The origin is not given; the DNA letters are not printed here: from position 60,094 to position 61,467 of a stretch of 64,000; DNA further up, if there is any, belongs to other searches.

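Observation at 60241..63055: Coupled HTH / minimal-NTase / PIN operon followed by a 4x HTH-repeat Hjc/Mrr-like nuclease, abutting tRNA-Trp: candidate novel TA or defence module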

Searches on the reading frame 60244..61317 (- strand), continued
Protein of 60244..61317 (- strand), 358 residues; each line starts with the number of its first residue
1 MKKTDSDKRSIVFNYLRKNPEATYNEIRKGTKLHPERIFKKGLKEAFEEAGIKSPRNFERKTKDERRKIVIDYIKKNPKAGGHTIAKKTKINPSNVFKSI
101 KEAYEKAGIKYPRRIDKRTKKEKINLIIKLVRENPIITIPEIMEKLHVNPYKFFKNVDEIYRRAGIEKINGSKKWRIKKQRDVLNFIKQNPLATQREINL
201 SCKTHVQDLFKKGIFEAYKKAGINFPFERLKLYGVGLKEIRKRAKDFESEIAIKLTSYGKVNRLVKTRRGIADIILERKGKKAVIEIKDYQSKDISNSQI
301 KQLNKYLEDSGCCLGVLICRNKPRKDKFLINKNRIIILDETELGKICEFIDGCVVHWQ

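Call 73: search_protein_families(library=phrogs, proteins=[window:60244-61317:-], max_evalue=0.01)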
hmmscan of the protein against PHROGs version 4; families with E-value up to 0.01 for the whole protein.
window:60244-61317:- (358 aa): 6 families
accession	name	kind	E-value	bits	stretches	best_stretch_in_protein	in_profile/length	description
phrog_1687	-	transcription regulation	2.3e-08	35.2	1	7-104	2-105/162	MarR family transcrition regulator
phrog_23243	-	unknown function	2.1e-05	25.9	0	53-97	37-80/88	-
phrog_244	-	DNA, RNA and nucleotide metabolism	0.00056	21.3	1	245-308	13-73/186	RusA-like Holliday junction resolvase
phrog_6591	-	DNA, RNA and nucleotide metabolism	0.0019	19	1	269-326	36-97/124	Holliday junction resolvase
phrog_21215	-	unknown function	0.0029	18.5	0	175-204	7-36/69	-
phrog_22071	-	unknown function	0.0079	16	0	60-119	150-207/439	-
